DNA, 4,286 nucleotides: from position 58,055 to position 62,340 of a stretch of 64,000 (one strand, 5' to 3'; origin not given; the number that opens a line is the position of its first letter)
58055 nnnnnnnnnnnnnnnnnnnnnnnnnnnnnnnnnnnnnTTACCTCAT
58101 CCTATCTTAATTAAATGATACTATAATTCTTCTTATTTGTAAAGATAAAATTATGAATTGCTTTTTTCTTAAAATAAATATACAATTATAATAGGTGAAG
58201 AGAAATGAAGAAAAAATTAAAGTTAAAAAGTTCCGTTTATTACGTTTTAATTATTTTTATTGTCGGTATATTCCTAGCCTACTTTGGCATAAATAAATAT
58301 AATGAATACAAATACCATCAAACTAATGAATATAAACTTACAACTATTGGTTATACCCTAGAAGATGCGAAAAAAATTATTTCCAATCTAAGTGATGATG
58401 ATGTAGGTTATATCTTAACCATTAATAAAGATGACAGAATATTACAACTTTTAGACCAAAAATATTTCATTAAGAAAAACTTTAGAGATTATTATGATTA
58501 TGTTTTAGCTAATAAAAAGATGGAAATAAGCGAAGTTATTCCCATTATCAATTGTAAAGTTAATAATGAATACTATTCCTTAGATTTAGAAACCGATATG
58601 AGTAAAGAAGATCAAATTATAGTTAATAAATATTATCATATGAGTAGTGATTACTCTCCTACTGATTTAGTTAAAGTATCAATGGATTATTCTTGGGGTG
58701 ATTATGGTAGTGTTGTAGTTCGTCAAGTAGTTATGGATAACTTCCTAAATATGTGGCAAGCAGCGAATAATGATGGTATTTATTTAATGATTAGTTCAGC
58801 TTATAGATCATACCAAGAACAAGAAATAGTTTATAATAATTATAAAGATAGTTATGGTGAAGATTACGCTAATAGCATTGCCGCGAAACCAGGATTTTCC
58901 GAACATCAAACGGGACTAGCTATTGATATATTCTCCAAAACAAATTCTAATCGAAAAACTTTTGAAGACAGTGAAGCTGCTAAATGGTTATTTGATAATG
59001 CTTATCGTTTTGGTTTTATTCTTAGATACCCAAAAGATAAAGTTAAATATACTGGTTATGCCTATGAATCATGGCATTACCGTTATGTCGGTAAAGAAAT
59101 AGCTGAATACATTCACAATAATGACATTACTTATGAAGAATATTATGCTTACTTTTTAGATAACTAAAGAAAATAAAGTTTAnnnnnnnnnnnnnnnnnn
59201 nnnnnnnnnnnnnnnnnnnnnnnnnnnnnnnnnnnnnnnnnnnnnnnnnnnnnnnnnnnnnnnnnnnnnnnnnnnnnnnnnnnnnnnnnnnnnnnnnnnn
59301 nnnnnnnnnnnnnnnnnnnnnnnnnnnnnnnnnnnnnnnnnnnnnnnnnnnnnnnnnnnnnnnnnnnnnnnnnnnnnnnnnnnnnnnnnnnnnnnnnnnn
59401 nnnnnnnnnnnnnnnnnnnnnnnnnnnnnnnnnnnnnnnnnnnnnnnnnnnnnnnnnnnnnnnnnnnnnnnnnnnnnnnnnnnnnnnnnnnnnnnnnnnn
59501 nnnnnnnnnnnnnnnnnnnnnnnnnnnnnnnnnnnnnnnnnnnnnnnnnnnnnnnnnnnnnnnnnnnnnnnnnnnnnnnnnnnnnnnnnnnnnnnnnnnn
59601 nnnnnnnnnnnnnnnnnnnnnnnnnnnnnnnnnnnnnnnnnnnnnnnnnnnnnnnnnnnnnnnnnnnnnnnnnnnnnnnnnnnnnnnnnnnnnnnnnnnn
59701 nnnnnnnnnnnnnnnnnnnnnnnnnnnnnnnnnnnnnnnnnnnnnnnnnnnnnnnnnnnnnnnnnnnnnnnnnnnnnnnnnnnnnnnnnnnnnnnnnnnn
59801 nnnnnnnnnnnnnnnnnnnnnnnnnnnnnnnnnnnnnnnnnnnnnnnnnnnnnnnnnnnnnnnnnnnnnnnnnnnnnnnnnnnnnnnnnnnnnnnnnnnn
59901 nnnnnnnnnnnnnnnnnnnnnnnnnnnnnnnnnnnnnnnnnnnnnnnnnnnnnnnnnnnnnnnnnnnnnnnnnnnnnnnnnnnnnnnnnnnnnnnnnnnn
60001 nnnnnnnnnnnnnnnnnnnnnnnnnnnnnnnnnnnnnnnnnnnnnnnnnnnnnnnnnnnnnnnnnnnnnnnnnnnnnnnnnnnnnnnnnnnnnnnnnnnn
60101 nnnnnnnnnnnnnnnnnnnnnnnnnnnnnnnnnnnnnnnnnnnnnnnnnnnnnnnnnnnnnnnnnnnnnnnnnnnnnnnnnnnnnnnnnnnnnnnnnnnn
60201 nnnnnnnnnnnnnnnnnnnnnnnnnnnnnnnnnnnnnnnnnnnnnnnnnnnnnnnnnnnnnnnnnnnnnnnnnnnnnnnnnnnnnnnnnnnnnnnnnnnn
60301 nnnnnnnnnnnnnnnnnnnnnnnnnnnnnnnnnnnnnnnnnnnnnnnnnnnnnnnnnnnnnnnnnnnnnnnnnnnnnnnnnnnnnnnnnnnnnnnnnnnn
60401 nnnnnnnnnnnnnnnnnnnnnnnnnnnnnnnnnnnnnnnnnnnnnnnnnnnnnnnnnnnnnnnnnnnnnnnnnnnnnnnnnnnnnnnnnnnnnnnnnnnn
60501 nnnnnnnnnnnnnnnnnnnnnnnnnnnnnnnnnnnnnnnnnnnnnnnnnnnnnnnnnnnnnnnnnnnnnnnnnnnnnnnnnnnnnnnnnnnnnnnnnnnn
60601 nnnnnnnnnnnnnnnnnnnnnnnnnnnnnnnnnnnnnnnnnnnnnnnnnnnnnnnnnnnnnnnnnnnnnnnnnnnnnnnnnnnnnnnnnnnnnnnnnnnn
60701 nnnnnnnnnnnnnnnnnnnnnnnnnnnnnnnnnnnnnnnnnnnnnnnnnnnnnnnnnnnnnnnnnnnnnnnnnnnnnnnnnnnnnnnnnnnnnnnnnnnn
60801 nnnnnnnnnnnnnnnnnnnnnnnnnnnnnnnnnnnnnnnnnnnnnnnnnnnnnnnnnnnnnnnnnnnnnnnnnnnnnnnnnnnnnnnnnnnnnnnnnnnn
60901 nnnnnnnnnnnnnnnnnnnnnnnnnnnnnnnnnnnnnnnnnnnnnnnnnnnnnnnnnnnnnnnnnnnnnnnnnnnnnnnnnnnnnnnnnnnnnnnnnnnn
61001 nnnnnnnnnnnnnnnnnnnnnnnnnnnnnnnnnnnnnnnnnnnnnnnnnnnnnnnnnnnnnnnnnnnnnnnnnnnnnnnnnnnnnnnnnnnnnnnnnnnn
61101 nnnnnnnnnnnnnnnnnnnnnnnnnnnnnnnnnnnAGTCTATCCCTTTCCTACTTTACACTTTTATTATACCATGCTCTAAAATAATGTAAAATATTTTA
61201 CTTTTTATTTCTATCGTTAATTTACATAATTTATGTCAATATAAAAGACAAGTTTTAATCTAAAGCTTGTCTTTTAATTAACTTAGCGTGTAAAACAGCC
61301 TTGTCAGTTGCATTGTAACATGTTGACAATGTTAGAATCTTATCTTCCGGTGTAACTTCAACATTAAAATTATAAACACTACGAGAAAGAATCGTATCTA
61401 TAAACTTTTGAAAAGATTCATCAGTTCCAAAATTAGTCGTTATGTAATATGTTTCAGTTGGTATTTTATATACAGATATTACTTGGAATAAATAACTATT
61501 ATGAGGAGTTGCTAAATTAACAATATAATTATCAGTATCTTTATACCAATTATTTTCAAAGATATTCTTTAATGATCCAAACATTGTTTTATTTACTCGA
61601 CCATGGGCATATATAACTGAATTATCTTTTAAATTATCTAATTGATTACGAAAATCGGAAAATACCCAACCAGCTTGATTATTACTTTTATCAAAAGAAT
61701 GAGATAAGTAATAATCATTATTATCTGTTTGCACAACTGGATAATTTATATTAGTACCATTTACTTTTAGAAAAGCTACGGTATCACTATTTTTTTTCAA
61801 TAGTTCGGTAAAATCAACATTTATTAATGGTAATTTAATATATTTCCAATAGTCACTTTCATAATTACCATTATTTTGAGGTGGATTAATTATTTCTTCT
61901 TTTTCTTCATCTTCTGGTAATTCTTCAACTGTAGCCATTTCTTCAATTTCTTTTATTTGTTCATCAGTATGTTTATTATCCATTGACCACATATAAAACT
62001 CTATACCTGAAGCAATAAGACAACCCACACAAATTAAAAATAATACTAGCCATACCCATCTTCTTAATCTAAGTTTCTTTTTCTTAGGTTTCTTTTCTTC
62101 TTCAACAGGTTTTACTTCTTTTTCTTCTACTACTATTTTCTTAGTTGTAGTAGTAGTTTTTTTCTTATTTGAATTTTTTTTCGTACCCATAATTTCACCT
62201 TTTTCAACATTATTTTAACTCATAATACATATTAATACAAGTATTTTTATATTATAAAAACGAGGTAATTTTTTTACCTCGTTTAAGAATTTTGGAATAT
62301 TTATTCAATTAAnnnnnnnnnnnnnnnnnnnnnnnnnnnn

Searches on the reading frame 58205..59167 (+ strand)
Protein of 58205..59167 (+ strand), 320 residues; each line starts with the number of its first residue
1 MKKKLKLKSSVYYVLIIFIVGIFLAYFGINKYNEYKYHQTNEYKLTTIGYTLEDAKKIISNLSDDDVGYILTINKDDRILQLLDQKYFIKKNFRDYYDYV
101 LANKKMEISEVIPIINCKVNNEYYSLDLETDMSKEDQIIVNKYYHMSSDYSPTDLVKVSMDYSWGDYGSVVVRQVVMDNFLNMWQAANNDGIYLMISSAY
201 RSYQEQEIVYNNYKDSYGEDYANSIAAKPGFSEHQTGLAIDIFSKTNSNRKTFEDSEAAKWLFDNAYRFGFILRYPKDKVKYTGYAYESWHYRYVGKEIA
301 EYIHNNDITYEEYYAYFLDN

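Call 94: search_protein_families(library=pfam, proteins=[window:58205-59167:+], max_evalue=0.0001)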
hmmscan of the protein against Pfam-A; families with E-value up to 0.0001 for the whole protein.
window:58205-59167:+ (320 aa): 1 family
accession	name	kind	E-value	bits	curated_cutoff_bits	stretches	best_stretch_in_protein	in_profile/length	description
PF02557.22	VanY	-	6.6e-41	139.6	25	1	172-297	4-132/132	D-alanyl-D-alanine carboxypeptidase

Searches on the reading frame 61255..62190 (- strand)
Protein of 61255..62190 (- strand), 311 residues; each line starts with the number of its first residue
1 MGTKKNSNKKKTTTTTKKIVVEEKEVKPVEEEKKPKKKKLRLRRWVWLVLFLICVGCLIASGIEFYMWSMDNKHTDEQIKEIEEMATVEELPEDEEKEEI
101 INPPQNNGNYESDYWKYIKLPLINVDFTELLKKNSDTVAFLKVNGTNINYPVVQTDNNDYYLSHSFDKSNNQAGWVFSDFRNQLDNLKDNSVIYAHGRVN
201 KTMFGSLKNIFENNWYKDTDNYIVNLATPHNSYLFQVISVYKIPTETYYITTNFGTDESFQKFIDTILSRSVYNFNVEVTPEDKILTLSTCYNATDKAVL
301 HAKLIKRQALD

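Call 94: search_protein_families(library=pfam, proteins=[window:61255-62190:-], max_evalue=0.0001)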
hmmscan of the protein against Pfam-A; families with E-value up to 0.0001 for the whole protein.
window:61255-62190:- (311 aa): 1 family
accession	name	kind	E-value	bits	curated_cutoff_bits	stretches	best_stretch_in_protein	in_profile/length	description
PF04203.18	Sortase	-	4.9e-11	42.9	26.6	1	141-304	1-124/125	Sortase domain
